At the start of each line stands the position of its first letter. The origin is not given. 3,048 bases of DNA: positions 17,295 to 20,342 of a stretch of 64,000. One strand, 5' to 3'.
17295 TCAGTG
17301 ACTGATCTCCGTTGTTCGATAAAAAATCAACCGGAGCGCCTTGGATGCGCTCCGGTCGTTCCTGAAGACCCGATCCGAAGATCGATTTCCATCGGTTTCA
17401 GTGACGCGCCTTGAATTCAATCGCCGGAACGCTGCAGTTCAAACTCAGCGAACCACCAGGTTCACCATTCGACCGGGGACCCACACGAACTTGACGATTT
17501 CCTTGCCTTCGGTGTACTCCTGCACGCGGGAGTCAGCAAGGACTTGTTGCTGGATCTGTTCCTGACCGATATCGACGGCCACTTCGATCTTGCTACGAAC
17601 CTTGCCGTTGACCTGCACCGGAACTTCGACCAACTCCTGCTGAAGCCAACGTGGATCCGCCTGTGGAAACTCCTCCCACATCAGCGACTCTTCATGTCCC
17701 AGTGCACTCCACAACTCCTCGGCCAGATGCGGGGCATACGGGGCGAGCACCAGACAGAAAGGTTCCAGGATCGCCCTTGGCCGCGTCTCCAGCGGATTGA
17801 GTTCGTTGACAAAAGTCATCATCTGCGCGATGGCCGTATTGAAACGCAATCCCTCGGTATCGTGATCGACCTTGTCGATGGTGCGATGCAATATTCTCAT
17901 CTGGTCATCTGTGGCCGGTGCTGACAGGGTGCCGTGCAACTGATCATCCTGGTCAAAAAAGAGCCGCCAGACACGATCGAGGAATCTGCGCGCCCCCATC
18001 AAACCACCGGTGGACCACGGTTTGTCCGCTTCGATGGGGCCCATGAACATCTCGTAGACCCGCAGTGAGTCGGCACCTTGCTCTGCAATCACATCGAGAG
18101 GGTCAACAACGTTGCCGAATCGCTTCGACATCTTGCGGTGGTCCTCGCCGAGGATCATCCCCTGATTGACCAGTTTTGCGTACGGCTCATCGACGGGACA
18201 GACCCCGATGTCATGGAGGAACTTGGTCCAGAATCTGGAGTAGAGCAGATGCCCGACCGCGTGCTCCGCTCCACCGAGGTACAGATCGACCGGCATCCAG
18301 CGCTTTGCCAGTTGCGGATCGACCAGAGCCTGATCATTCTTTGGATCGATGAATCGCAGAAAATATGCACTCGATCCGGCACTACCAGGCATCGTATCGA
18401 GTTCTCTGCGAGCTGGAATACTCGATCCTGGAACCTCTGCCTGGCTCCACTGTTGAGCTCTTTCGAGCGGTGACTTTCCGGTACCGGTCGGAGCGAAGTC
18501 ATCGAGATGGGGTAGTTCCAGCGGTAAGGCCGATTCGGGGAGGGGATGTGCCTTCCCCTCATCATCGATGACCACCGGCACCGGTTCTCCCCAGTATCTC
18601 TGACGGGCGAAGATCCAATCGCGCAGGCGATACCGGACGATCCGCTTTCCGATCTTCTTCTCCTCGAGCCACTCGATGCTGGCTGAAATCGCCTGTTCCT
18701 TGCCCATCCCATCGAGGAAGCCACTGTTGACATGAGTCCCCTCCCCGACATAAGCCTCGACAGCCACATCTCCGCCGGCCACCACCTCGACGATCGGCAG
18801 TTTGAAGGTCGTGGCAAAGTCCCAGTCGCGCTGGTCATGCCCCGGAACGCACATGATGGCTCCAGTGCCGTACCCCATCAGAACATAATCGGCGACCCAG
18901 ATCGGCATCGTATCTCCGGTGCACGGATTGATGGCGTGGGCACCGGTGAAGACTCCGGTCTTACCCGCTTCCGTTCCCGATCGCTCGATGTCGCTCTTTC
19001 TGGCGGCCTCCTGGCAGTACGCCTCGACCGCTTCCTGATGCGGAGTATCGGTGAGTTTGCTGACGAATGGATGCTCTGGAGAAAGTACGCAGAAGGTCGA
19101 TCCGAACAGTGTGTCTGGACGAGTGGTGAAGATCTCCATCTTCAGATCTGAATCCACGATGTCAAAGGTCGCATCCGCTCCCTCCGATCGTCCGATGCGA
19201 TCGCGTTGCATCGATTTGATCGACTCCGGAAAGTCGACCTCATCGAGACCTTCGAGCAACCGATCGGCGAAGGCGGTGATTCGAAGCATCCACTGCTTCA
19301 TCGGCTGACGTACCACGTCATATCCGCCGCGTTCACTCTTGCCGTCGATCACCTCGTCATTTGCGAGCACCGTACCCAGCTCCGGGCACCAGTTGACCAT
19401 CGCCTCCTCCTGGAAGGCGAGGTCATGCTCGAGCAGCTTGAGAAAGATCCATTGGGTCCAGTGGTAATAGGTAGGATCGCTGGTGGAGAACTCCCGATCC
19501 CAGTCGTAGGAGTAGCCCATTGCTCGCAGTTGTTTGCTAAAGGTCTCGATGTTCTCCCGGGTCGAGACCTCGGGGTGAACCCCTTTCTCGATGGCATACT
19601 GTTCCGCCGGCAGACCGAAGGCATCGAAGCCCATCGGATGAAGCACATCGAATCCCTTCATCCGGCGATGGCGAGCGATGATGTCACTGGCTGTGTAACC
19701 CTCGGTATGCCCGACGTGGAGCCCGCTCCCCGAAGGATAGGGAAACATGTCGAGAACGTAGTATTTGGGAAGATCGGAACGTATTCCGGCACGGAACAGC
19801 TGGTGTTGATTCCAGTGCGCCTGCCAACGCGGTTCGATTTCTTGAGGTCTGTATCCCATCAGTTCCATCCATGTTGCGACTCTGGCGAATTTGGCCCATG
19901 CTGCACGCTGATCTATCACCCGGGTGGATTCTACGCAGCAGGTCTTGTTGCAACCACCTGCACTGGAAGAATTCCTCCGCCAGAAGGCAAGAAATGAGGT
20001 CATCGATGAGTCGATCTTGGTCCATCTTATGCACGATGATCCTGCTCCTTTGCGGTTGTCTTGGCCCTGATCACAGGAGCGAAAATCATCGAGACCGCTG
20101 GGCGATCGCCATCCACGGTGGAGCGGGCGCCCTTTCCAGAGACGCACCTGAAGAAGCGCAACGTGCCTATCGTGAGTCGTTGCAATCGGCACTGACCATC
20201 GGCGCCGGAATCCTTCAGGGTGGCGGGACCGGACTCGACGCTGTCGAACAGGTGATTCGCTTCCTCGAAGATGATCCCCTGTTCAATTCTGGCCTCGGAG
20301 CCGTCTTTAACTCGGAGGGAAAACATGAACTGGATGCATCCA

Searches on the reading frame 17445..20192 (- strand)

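Call 27: search_protein_families(library=pfam, proteins=[window:17445-20192:-], max_evalue=0.00001)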
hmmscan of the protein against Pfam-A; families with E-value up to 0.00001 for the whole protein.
window:17445-20192:- (915 aa): 4 families
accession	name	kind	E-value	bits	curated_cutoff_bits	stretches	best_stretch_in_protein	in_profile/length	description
PF13603.12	tRNA-synt_1_2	-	2.9e-60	203.4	25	1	331-510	2-185/185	Leucyl-tRNA synthetase, editing domain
PF00133.28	tRNA-synt_1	-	7.7e-44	150.5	22.7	2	123-322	2-213/414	tRNA synthetases class I (I, L, M and V)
PF09334.17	tRNA-synt_1g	-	1.9e-21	76.7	20.1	1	149-284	6-137/391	tRNA synthetases class I (M)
PF08264.19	Anticodon_1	-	2.4e-18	66.9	25.1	1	768-873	8-140/148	Anticodon-binding domain of tRNA ligase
